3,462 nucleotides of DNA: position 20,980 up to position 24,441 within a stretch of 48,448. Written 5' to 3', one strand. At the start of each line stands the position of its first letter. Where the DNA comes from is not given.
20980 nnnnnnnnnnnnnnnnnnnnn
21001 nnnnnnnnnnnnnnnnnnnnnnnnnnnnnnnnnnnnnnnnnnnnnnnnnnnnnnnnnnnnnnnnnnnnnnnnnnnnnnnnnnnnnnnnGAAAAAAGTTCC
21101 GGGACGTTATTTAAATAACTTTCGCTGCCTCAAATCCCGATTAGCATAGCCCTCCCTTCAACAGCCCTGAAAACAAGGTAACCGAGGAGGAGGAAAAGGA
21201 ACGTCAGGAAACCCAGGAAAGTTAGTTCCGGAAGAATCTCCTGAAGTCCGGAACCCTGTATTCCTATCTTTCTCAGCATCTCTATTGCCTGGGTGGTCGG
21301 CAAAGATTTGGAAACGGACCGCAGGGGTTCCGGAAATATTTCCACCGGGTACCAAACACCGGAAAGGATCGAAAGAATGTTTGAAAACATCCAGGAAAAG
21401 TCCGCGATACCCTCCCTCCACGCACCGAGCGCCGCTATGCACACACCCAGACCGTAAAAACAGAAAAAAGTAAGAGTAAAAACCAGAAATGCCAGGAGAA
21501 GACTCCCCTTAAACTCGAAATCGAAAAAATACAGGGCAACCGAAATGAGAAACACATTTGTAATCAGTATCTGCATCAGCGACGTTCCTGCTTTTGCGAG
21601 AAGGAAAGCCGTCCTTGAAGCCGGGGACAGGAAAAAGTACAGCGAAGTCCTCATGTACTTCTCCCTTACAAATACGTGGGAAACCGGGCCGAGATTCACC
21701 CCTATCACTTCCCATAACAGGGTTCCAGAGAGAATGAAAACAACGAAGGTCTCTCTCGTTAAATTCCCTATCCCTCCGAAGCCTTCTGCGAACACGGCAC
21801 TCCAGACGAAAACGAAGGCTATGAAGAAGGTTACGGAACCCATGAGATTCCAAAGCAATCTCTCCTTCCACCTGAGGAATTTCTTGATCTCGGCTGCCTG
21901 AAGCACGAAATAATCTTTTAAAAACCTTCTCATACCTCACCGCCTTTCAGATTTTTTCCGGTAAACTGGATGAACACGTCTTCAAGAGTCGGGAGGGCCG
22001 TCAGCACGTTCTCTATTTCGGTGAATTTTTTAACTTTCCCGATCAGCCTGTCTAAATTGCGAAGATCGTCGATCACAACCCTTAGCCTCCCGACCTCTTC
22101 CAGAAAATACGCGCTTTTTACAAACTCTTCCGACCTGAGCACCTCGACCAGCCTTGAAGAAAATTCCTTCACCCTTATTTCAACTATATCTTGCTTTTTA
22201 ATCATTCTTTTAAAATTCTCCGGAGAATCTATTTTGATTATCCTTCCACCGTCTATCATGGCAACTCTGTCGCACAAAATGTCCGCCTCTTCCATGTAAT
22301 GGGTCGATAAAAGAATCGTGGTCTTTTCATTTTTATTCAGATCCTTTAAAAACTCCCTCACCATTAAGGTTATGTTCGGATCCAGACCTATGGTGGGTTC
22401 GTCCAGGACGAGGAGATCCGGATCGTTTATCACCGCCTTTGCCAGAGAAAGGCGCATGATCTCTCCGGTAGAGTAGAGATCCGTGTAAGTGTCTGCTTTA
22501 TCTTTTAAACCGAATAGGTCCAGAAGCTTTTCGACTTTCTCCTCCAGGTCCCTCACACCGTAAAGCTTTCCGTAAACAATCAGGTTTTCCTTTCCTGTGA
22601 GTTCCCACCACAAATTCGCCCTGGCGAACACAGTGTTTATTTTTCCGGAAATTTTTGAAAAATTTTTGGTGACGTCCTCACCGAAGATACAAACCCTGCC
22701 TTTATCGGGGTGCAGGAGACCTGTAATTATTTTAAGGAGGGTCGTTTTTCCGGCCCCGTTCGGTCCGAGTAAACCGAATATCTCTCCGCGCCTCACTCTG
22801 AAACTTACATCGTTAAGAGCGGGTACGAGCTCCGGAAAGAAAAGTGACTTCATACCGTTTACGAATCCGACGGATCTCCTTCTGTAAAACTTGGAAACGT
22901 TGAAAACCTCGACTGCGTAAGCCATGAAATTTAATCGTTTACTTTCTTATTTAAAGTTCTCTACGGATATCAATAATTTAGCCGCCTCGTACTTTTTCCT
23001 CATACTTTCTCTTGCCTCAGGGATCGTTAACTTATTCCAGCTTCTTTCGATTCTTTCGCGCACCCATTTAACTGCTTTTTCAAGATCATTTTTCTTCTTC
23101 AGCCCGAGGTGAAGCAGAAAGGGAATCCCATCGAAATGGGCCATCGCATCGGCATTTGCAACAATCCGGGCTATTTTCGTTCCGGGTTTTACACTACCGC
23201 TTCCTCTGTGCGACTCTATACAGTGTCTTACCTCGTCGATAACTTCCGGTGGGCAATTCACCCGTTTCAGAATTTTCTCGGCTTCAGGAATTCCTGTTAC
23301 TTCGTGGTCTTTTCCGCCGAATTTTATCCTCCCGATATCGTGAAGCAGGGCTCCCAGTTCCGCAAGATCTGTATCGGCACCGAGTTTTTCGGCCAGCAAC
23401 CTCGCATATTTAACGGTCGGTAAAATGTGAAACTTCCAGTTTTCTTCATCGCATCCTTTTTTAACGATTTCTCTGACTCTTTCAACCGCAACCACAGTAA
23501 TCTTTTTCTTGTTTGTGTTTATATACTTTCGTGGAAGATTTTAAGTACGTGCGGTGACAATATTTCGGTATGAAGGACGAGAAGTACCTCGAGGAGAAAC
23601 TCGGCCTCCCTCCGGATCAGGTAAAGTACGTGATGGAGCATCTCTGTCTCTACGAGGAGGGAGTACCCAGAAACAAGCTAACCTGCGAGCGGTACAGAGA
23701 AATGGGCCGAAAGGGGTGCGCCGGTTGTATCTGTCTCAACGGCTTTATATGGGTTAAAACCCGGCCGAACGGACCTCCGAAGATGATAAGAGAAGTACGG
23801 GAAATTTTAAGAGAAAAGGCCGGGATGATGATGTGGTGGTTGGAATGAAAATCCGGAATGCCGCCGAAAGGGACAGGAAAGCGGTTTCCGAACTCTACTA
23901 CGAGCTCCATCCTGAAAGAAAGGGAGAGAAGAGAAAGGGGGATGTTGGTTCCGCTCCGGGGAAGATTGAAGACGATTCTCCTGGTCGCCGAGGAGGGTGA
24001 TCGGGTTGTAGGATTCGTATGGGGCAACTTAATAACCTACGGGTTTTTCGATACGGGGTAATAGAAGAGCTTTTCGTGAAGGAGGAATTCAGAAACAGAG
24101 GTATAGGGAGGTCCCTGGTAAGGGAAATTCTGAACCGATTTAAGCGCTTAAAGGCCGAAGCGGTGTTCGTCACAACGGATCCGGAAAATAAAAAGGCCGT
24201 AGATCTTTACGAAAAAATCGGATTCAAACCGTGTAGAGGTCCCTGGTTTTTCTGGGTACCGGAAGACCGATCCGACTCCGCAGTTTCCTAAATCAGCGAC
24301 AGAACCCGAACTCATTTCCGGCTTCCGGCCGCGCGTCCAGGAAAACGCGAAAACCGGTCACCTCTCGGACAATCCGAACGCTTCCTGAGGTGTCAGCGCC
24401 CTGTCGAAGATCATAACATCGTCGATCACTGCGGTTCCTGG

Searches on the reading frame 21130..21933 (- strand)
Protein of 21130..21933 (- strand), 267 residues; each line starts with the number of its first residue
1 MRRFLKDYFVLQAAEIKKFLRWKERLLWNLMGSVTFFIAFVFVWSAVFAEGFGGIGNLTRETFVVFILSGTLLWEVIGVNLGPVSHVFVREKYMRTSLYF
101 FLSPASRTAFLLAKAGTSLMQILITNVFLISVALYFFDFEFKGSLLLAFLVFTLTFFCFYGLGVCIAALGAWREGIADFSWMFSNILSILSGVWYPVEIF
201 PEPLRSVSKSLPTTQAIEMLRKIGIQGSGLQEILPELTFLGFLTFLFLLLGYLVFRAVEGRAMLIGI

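Call 14: search_protein_families(library=pfam, proteins=[window:21130-21933:-], max_evalue=0.01)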
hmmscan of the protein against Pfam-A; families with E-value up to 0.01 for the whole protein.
window:21130-21933:- (267 aa): 2 families
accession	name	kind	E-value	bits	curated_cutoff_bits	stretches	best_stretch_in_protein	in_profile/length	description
PF12698.13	ABC2_membrane_3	-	2.2e-13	50.5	31.6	1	71-253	167-347/347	ABC-2 family transporter protein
PF01061.29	ABC2_membrane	-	2.5e-13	50.5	26.9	1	9-223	4-209/211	ABC-2 type transporter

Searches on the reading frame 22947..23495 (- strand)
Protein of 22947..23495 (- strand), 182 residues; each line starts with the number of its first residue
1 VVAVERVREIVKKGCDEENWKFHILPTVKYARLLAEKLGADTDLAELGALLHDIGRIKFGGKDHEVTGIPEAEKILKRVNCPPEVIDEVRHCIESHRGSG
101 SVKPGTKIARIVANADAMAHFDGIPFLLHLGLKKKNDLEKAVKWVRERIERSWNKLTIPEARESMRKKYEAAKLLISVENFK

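Call 13: search_protein_families(library=pfam, proteins=[window:22947-23495:-], max_evalue=0.01)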
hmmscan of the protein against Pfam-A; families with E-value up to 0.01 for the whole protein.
window:22947-23495:- (182 aa): 3 families
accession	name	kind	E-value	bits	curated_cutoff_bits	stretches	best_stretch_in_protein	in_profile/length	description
PF01966.28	HD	-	7.6e-15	55.7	22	1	23-118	4-113/116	HD domain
PF08668.18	HDOD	-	0.0081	16.1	22.9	0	19-57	94-133/196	HDOD domain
PF12932.12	Sec16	-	0.01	16.8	23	0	97-177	34-109/119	Vesicle coat trafficking protein Sec16 mid-region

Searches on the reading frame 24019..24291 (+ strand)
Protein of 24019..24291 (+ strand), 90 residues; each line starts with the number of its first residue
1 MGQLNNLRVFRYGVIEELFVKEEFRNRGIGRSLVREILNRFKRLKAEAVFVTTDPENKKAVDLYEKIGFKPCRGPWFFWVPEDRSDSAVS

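Call 13: search_protein_families(library=pfam, proteins=[window:24019-24291:+], max_evalue=0.01)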
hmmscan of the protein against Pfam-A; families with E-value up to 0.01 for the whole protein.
window:24019-24291:+ (90 aa): 9 families
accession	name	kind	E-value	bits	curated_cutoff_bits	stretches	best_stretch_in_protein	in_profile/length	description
PF00583.31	Acetyltransf_1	-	3.8e-14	53.4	20.7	1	11-69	58-116/116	Acetyltransferase (GNAT) family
PF08445.16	FR47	-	2.9e-12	46.8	22.1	1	12-70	21-78/86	FR47-like protein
PF13673.13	Acetyltransf_10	-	1.6e-11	44.7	23.6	1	11-74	50-111/128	Acetyltransferase (GNAT) domain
PF13508.13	Acetyltransf_7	-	2.3e-11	44.3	27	1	14-71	31-84/84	Acetyltransferase (GNAT) domain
PF13302.13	Acetyltransf_3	-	4.2e-06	28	25.4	1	20-70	87-138/138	Acetyltransferase (GNAT) domain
PF13523.12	Acetyltransf_8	-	0.00032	20.8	27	1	21-71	88-139/145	Acetyltransferase (GNAT) domain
PF14542.12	Acetyltransf_CG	-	0.0018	18.8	30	1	14-43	26-55/80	GCN5-related N-acetyl-transferase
PF17013.11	Acetyltransf_15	-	0.0087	15.9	35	0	17-70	77-137/210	Putative acetyl-transferase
PF13420.13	Acetyltransf_4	-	0.0088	16.5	24.3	0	15-70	78-135/155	Acetyltransferase (GNAT) domain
